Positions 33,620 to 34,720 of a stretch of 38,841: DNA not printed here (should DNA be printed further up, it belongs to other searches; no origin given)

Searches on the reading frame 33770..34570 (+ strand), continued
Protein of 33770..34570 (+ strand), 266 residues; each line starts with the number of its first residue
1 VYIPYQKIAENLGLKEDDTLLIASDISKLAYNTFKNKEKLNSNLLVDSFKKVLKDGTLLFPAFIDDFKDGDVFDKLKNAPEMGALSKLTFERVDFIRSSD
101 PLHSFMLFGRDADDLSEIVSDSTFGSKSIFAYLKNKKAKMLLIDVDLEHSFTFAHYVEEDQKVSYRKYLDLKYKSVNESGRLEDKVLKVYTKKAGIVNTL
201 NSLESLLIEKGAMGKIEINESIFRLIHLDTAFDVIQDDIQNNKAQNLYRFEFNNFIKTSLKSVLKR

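Call 58: search_protein_families(library=ncbifam, proteins=[L026:10787-12088:+, L026:9980-10774:+, L026:12085-12825:+, L026:15386-16303:+, L026:13001-14692:+, L062:9968-10798:+, L062:10861-11682:+], max_evalue=0.01)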
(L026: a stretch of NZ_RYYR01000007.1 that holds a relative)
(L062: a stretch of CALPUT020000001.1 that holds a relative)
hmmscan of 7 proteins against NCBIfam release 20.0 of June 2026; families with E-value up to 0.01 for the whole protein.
L026:10787-12088:+ (433 aa): 1 family
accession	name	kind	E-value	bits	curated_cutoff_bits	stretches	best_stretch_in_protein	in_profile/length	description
NF049939.1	HyAminethphonNHLyPbfA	equivalog_domain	0.0042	15.6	525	1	66-94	51-79/442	(R)-1-hydroxy-2-aminoethylphosphonate ammonia-lyase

L026:9980-10774:+ (264 aa): 5 families
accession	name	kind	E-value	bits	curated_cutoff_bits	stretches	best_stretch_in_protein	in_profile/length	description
NF033082.0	AAC_3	equivalog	4.9e-12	45.8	270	1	85-193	92-199/262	aminoglycoside 3-N-acetyltransferase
NF033081.0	AAC_3_IV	equivalog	2.5e-11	43.5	420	1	16-194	9-177/252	AAC(3)-IV family aminoglycoside N-acetyltransferase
NF033080.0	AAC_3_II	subfamily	8.9e-06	25.3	480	1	90-190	98-198/268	AAC(3)-II family aminoglycoside N-acetyltransferase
NF033612.0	AAC_3_VIa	exception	2.1e-05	23.9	675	1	80-189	104-215/298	aminoglycoside N-acetyltransferase AAC(3)-VIa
NF033180.1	AAC_3_VIII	exception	6.3e-05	22.3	560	1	88-193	109-213/286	aminoglycoside N-acetyltransferase AAC(3)-VIII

L026:12085-12825:+ (246 aa): 0 families

L026:15386-16303:+ (305 aa): 1 family
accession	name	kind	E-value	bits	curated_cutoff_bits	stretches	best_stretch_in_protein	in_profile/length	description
TIGR03570.1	NeuD_NnaD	subfamily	0.0013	18.4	160.8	1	3-89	3-91/202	NeuD/PglB/VioB family sugar acetyltransferase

L026:13001-14692:+ (563 aa): 3 families
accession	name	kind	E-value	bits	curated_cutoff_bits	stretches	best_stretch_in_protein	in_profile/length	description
TIGR01686.1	FkbH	subfamily_domain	3.6e-77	259.7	146.65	1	215-534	2-318/323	FkbH domain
TIGR01681.1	HAD-SF-IIIC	subfamily_domain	6e-20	72.4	35.75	1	217-334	1-130/132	HAD-IIIC family phosphatase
TIGR01685.1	MDP-1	equivalog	0.002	18.3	53.75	0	250-341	51-155/174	magnesium-dependent phosphatase-1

L062:9968-10798:+ (276 aa): 1 family
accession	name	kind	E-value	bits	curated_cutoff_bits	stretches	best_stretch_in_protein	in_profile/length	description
NF033082.0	AAC_3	equivalog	0.00018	20.9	270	1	90-210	95-214/262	aminoglycoside 3-N-acetyltransferase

L062:10861-11682:+ (273 aa): 73 families (the best 25 are shown)
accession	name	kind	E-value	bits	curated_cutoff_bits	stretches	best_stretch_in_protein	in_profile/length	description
NF005637.0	PRK07396.1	equivalog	1.2e-139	464.3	380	1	2-273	2-273/273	1,4-dihydroxy-2-naphthoyl-CoA synthase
TIGR01929.1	menB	equivalog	1.3e-133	444.4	342.7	1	12-269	1-259/259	1,4-dihydroxy-2-naphthoyl-CoA synthase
NF006186.0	PRK08321.1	equivalog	1.6e-89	300.5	378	1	6-271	14-300/302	1,4-dihydroxy-2-naphthoyl-CoA synthase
TIGR03210.1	badI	equivalog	5e-88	294.7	467.6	1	12-268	1-255/256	2-ketocyclohexanecarboxyl-CoA hydrolase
NF004475.0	PRK05809.1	subfamily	2.8e-49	168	394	1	11-268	2-259/260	short-chain-enoyl-CoA hydratase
NF051848.1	EnCoAHydtEchA19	equivalog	4.5e-46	157.5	400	1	25-268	12-257/258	enoyl-CoA hydratase EchA19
NF006007.0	PRK08138.1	subfamily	1.1e-44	152.8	355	1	21-267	16-259/261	enoyl-CoA hydratase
NF005802.0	PRK07657.1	equivalog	2.8e-43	148.3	363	1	21-267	12-258/260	enoyl-CoA hydratase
NF004781.0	PRK06127.1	subfamily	3.9e-43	148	291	1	15-267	13-267/269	enoyl-CoA hydratase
NF042430.2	EnCoAhydt_DpgD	equivalog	1.9e-42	145.5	400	1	23-267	7-256/258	enoyl-CoA-hydratase DpgD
NF006699.0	PRK09245.1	subfamily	8.7e-42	143.2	354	1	22-267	12-264/266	crotonase/enoyl-CoA hydratase family protein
NF004517.0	PRK05862.1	equivalog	2.4e-41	141.9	396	1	12-268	3-256/257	enoyl-CoA hydratase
NF006109.0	PRK08260.1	subfamily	4.3e-41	141.1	320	2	102-268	108-277/296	enoyl-CoA hydratase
NF004840.0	PRK06190.1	equivalog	1.3e-40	139.6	253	1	20-229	11-218/260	enoyl-CoA hydratase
NF005073.0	PRK06495.1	subfamily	7.2e-39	133.6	296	1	15-267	6-255/257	enoyl-CoA hydratase/isomerase family protein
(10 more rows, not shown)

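Call 69: search_protein_families(library=ncbifam, proteins=[L039:5047-6345:+, L039:6355-7653:+, L039:7631-9229:+, L039:9466-9951:+, L039:10839-12140:+, L039:12162-13100:+, L039:13180-14421:+, L065:10794-12089:+, L065:12086-13003:+, L065:6403-7605:+], max_evalue=0.001)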
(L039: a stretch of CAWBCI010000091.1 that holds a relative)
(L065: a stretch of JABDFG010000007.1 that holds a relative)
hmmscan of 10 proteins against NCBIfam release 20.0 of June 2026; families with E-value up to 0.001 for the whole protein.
L039:5047-6345:+ (432 aa): 1 family
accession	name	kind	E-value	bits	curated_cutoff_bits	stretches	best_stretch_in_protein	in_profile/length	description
NF053580.1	deacetylase_VimE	equivalog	1.3e-30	106.4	440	1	93-428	83-427/431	UDP-2,3-diacetamido-2,3-dideoxy-alpha-D-glucuronate deacetylase VimE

L039:6355-7653:+ (432 aa): 4 families
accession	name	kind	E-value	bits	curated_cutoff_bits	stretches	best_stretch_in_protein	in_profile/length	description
TIGR01787.1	squalene_cyclas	subfamily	2.7e-08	32.9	322.7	1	79-223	454-592/622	squalene/oxidosqualene cyclases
TIGR02474.1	pec_lyase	equivalog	2.8e-08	33.7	189.8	0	124-166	49-91/295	pectate lyase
TIGR01507.1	hopene_cyclase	equivalog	6.6e-05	21.5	431.1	0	77-222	467-604/640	squalene--hopene cyclase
TIGR03463.1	osq_cycl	subfamily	0.00061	18.2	851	0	116-223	447-549/634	2,3-oxidosqualene cyclase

L039:7631-9229:+ (532 aa): 99 families (the best 25 are shown)
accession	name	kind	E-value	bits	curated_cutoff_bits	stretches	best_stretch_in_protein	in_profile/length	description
TIGR01733.1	AA-adenyl-dom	subfamily_domain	1.2e-89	301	317.4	1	35-457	1-409/409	amino acid adenylation domain-containing protein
NF003417.0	PRK04813.1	subfamily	4.3e-71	240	476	1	15-526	10-503/505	D-alanine--poly(phosphoribitol) ligase subunit DltA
TIGR01734.1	D-ala-DACP-lig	equivalog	1.9e-69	234.5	559.85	1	18-525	10-501/504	D-alanine--poly(phosphoribitol) ligase subunit DltA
NF038078.1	NRPS_MxcG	equivalog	3.6e-61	206.8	2300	1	12-526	460-960/1442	myxochelin non-ribosomal peptide synthetase MxcG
TIGR03098.1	ligase_PEP_1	hypoth_equivalog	1.2e-58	198.9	592.35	1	16-523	8-515/517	acyl-CoA ligase (AMP-forming), exosortase A system-associated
NF004282.0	PRK05691.1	subfamily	3.2e-58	196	4090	1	8-523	1131-1623/4334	non-ribosomal peptide synthase/polyketide synthase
NF047350.1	aureusi_NRPS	equivalog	8.1e-52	175.5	2500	2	168-522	1570-1908/2373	aureusimine non-ribosomal peptide synthetase AusA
NF004837.0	PRK06187.1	subfamily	1.2e-50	172.3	476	1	14-530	14-526/531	long-chain-fatty-acid--CoA ligase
NF041803.1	NRPS_SolG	exception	3.3e-47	160.7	2200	1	14-523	567-1071/1163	solanimycin non-ribosomal peptide synthetase SolG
NF007605.2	PRK10252.1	equivalog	5.2e-45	153.4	2400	1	17-522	463-957/1292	enterobactin non-ribosomal peptide synthetase EntF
NF052269.1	Staph_lig_FadD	equivalog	1.2e-43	149.3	650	1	31-529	25-496/499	long-chain-fatty-acid--CoA ligase FadD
NF005702.0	PRK07514.1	subfamily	3e-43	147.9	558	1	8-527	3-501/506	malonyl-CoA synthase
NF006182.0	PRK08316.1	subfamily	9e-39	133.3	663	1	6-528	9-519/523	fatty acyl-CoA synthetase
TIGR02262.1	benz_CoA_lig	subfamily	2e-37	129.1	375.25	1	32-522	29-505/508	benzoate-CoA ligase family protein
NF005858.0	PRK07787.1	subfamily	8.2e-35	120.1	575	1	22-524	15-470/471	acyl-CoA synthetase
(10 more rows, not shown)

L039:9466-9951:+ (161 aa): 9 families
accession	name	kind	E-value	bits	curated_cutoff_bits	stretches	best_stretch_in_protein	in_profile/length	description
NF002959.0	PRK03624.1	equivalog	1.8e-09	37.4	124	1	92-151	73-132/147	GNAT family acetyltransferase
TIGR01575.1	rimI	equivalog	4.3e-09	36.6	86.4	1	92-151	56-115/132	ribosomal protein S18-alanine N-acetyltransferase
TIGR03585.1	PseH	equivalog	5.6e-05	23.3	93.1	1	103-151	88-136/156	UDP-4-amino-4,6-dideoxy-N-acetyl-beta-L-altrosamine N-acetyltransferase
NF043067.1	AAC_6p_group_E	equivalog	7.2e-05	22.7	140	1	62-149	40-128/140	aminoglycoside 6'-N-acetyltransferase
NF049894.1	CG3035_N_ac_Glu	equivalog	7.2e-05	22.1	280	1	94-150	235-291/300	N-acetylglutamate synthase, CG3035 family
NF053587.1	SpmdActasePaiA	equivalog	0.00013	21.8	250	1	94-149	93-148/172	spermidine/spermine N(1)-acetyltransferase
TIGR03103.1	trio_acet_GNAT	equivalog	0.00018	20.2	569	1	99-150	163-214/547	N-acetylglutaminylglutamine synthetase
NF041716.1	HxA_phane_GNAT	equivalog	0.00025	21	250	1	93-150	84-142/152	cyclophane-containing RiPP N-acetyltransferase HaaN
NF040503.1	resist_ArsN1a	equivalog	0.00036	20.3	170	1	58-150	46-135/159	arsinothricin resistance N-acetyltransferase ArsN1 family A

L039:10839-12140:+ (433 aa): 1 family
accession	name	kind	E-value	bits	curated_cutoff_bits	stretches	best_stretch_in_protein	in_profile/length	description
NF053580.1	deacetylase_VimE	equivalog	1.9e-45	155.2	440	1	99-432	90-429/431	UDP-2,3-diacetamido-2,3-dideoxy-alpha-D-glucuronate deacetylase VimE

L039:12162-13100:+ (312 aa): 0 families

L039:13180-14421:+ (413 aa): 8 families
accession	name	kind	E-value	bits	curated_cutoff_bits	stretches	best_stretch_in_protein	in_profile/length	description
NF007826.0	PRK10535.1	equivalog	7.4e-54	183.1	966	1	6-411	255-646/648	macrolide ABC transporter ATP-binding protein/permease MacB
TIGR03434.1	ADOP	subfamily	1.7e-42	145.6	622.3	1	14-413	408-803/803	ADOP family duplicated permease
NF038346.1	FtsX_actino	exception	6.2e-08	32.4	250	1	277-360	169-252/308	permease-like cell division protein FtsX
TIGR02212.1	lolCE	equivalog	3.5e-06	26.2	362.45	1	294-413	273-411/411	lipoprotein-releasing ABC transporter permease subunit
TIGR00439.2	FtsX_Gneg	equivalog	1.5e-05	24.4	255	1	270-396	148-278/292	permease-like cell division protein FtsX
NF038347.1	FtsX_Gpos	exception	4.7e-05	22.9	225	1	279-365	159-245/296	permease-like cell division protein FtsX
NF008357.0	PRK11146.1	exception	0.00012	21.1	439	1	281-368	262-349/414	lipoprotein-releasing ABC transporter permease subunit LolE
TIGR02213.1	lolE_release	exception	0.00027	19.9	540.35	0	283-379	261-351/411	lipoprotein-releasing ABC transporter permease subunit LolE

L065:10794-12089:+ (431 aa): 1 family
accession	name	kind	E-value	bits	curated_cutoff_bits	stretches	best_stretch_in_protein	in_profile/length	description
NF053580.1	deacetylase_VimE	equivalog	2.6e-50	171.3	440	1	97-429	89-428/431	UDP-2,3-diacetamido-2,3-dideoxy-alpha-D-glucuronate deacetylase VimE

L065:12086-13003:+ (305 aa): 0 families

L065:6403-7605:+ (400 aa): 6 families
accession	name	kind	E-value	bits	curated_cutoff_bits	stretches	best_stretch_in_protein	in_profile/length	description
TIGR01787.1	squalene_cyclas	subfamily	3.6e-10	39.1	322.7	1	51-197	388-540/622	squalene/oxidosqualene cyclases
TIGR02474.1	pec_lyase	equivalog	4.7e-10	39.5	189.8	0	204-271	54-116/295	pectate lyase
TIGR01507.1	hopene_cyclase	equivalog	3.9e-07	28.8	431.1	0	49-134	521-607/640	squalene--hopene cyclase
TIGR03897.1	lanti_2_LanM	subfamily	1.5e-05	23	304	0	204-348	606-732/932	type 2 lanthipeptide synthetase LanM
TIGR03463.1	osq_cycl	subfamily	3.1e-05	22.5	851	0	111-204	527-621/634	2,3-oxidosqualene cyclase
NF053823.1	SCO2321_fam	equivalog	0.00066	18.7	300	0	53-133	66-143/405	SCO2321 family membrane protein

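Call 70: search_protein_families(library=pfam, proteins=[L039:6355-7653:+, L039:7631-9229:+, L039:9466-9951:+, L039:13180-14421:+, L065:2601-4214:+, L065:4230-6365:+, L065:6403-7605:+, L065:13491-14183:+, L065:14261-15280:+, L065:15277-16341:+], max_evalue=0.001)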
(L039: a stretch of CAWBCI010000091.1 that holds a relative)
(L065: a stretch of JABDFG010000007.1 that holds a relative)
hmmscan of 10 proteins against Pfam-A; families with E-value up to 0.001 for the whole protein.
L039:6355-7653:+ (432 aa): 2 families
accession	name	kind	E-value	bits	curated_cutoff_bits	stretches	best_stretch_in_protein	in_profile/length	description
PF09492.16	Pec_lyase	-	2.4e-06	27.5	22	0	123-163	42-82/292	Pectic acid lyase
PF13243.12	SQHop_cyclase_C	-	6.6e-06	25.8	26.1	0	129-221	145-229/319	Squalene-hopene cyclase C-terminal domain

L039:7631-9229:+ (532 aa): 1 family
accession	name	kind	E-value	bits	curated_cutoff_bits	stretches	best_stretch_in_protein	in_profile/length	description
PF00501.34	AMP-binding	-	2.2e-59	201.6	29.9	1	16-386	3-384/384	AMP-binding enzyme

L039:9466-9951:+ (161 aa): 5 families
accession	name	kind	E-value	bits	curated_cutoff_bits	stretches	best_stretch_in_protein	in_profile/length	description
PF00583.31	Acetyltransf_1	-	9.2e-13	48.9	20.7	1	58-148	31-116/116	Acetyltransferase (GNAT) family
PF13420.13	Acetyltransf_4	-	6e-09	36.5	24.3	1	48-154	40-140/155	Acetyltransferase (GNAT) domain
PF13673.13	Acetyltransf_10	-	1.6e-08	35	23.6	1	93-150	53-109/128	Acetyltransferase (GNAT) domain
PF13508.13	Acetyltransf_7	-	3.2e-08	34.3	27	1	62-150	5-84/84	Acetyltransferase (GNAT) domain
PF08445.16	FR47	-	5.8e-06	26.7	22.1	1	89-154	19-83/86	FR47-like protein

L039:13180-14421:+ (413 aa): 2 families
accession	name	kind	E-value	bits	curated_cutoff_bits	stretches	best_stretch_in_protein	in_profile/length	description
PF12704.14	MacB_PCD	-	6.2e-35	121.8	27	1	23-250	1-204/207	MacB-like periplasmic core domain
PF02687.27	FtsX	-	6.7e-22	78.2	25.5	1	293-406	2-120/120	FtsX-like permease C-terminal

L065:2601-4214:+ (537 aa): 1 family
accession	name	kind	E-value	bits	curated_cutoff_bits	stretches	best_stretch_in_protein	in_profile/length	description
PF13568.12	OMP_b-brl_2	-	1.9e-06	28.5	27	1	357-500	46-163/175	Outer membrane protein beta-barrel domain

L065:4230-6365:+ (711 aa): 9 families
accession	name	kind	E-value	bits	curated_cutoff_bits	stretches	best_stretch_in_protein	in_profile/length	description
PF19833.4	RecG_dom3_C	-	7.5e-30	103.3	26.8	1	627-711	2-87/87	ATP-dependent DNA helicase RecG, domain 3, C-terminal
PF00270.35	DEAD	-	1.2e-28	100.4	26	1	284-445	3-165/167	DEAD/DEAH box helicase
PF00271.37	Helicase_C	-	1.4e-22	80.4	23.5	1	489-597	13-108/110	Helicase conserved C-terminal domain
PF17191.10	RecG_wedge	-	4.6e-16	59.3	23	1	19-173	1-150/162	RecG wedge domain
PF04851.21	ResIII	-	2.2e-14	54.1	22.5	1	281-439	4-162/164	Type III restriction enzyme, res subunit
PF01336.31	tRNA_anti-codon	-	4.4e-06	27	27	1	73-147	1-74/75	OB-fold nucleic acid binding domain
PF22590.2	Cas3-like_C_2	-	7.9e-05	23.3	27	0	514-598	17-104/106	CRISPR-associated nuclease/helicase Cas3, C-terminal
PF07652.20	Flavi_DEAD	-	0.00047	20.6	21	1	301-439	4-136/148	Flavivirus DEAD domain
PF07517.20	SecA_DEAD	-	0.00049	19.9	24.6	1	309-375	98-164/290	SecA DEAD-like domain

L065:6403-7605:+ (400 aa): 8 families
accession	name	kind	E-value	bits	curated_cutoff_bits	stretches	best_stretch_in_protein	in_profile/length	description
PF09492.16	Pec_lyase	-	1.3e-09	38.2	22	0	150-202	47-97/292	Pectic acid lyase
PF06662.19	C5-epim_C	-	2.5e-09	37.3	23.3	0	204-289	38-119/188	D-glucuronyl C5-epimerase C-terminus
PF07944.18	Beta-AFase-like_GH127_cat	-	6.2e-08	32.5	24.9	1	139-280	122-253/376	Beta-L-arabinofuranosidase, GH127 catalytic domain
PF13243.12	SQHop_cyclase_C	-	2.1e-07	30.7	26.1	1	51-242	25-232/319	Squalene-hopene cyclase C-terminal domain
PF07470.19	Glyco_hydro_88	-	1e-06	28.4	26.6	1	139-233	26-112/352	Glycosyl Hydrolase Family 88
PF05147.19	LANC_like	-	2.2e-06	26.9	23.2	0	204-242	278-316/350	Lanthionine synthetase C-like protein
PF13249.12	SQHop_cyclase_N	-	0.00012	21.9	26.2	0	100-132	37-68/291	Squalene-hopene cyclase N-terminal domain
PF07678.20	TED_complement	-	0.00046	19.8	22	0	86-131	261-299/312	A-macroglobulin TED domain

L065:13491-14183:+ (230 aa): 3 families
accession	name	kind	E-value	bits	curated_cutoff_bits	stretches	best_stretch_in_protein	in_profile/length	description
PF13419.12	HAD_2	-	1.8e-21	77.5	23.8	1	6-203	1-176/178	Haloacid dehalogenase-like hydrolase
PF00702.32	Hydrolase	-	7.1e-21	75.9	26.4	1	3-199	1-191/191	haloacid dehalogenase-like hydrolase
PF13242.12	Hydrolase_like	-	1.2e-08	35.2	22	1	161-205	4-48/75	HAD-hyrolase-like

L065:14261-15280:+ (339 aa): 1 family
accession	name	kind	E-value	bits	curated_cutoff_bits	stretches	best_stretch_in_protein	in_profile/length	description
PF01208.23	URO-D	-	9e-134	446.3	23.9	1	3-337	3-346/346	Uroporphyrinogen decarboxylase (URO-D)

L065:15277-16341:+ (354 aa): 2 families
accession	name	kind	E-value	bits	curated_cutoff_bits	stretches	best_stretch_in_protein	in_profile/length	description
PF00691.25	OmpA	-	9.7e-24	84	27.2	1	250-344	1-98/98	OmpA family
PF05359.17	DUF748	-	0.00074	18.1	50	0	245-294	877-926/1037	Domain of Unknown Function (DUF748)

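Call 76: search_protein_families(library=ncbifam, proteins=[L039:12162-13100:+, L065:12086-13003:+, L043:11987-12985:+], max_evalue=10)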
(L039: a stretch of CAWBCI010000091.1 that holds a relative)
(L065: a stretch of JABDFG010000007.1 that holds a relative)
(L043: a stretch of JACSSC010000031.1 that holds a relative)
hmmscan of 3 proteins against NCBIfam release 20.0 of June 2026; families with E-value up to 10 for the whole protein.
L039:12162-13100:+ (312 aa): 0 families

L065:12086-13003:+ (305 aa): 1 family
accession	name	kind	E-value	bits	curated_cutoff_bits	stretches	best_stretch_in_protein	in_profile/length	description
TIGR03019.1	pepcterm_femAB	equivalog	0.0093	15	260.35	1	110-268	106-261/330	FemAB family XrtA/PEP-CTERM system-associated protein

L043:11987-12985:+ (333 aa): 0 families

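Call 88: search_protein_families(library=ncbifam, proteins=[L020:7513-8661:+], max_evalue=0.00001)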
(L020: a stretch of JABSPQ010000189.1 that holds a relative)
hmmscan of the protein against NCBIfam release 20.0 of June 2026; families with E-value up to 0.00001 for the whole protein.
L020:7513-8661:+ (383 aa): 2 families
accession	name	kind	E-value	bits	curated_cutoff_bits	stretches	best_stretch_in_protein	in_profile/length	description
TIGR00236.1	wecB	equivalog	1.9e-83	280.6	210.15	1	2-377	1-362/366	non-hydrolyzing UDP-N-acetylglucosamine 2-epimerase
TIGR03568.1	NeuC_NnaA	equivalog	1.2e-13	50.7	235.9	1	3-320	2-306/365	UDP-N-acetylglucosamine 2-epimerase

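Call 92: search_protein_families(library=ncbifam, proteins=[L008:10813-12120:+, L043:10780-12090:+, L020:8665-9978:+, L032:5053-6381:+, L032:10791-12125:+, L028:31-1300:+], max_evalue=0.001)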
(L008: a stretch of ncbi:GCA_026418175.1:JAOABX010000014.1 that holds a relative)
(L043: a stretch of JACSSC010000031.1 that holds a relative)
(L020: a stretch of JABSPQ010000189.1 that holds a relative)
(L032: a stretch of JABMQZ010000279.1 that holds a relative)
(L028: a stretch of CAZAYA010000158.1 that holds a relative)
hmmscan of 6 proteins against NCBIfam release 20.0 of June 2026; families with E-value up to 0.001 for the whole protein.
L008:10813-12120:+ (435 aa): 1 family
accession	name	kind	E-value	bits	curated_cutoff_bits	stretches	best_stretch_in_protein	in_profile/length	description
NF053580.1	deacetylase_VimE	equivalog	7.7e-44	150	440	1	99-434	88-429/431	UDP-2,3-diacetamido-2,3-dideoxy-alpha-D-glucuronate deacetylase VimE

L043:10780-12090:+ (437 aa): 1 family
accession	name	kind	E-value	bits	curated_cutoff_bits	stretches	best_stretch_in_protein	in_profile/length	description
NF053580.1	deacetylase_VimE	equivalog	9.8e-43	146.3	440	1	100-435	88-429/431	UDP-2,3-diacetamido-2,3-dideoxy-alpha-D-glucuronate deacetylase VimE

L020:8665-9978:+ (438 aa): 1 family
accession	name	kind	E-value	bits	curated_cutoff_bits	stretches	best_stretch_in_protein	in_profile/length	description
NF053580.1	deacetylase_VimE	equivalog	1.1e-44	152.7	440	1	104-435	91-428/431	UDP-2,3-diacetamido-2,3-dideoxy-alpha-D-glucuronate deacetylase VimE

L032:5053-6381:+ (443 aa): 1 family
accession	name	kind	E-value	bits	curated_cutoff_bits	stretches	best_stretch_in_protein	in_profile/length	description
NF053580.1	deacetylase_VimE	equivalog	3e-33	115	440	1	80-440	62-428/431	UDP-2,3-diacetamido-2,3-dideoxy-alpha-D-glucuronate deacetylase VimE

L032:10791-12125:+ (445 aa): 1 family
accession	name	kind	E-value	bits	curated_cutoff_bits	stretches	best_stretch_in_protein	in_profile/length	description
NF053580.1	deacetylase_VimE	equivalog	2.2e-47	161.6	440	1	115-440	93-427/431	UDP-2,3-diacetamido-2,3-dideoxy-alpha-D-glucuronate deacetylase VimE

L028:31-1300:+ (423 aa): 1 family
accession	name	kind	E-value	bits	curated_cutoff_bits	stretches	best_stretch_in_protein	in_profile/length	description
NF053580.1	deacetylase_VimE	equivalog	9.3e-47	159.6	440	1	87-418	89-426/431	UDP-2,3-diacetamido-2,3-dideoxy-alpha-D-glucuronate deacetylase VimE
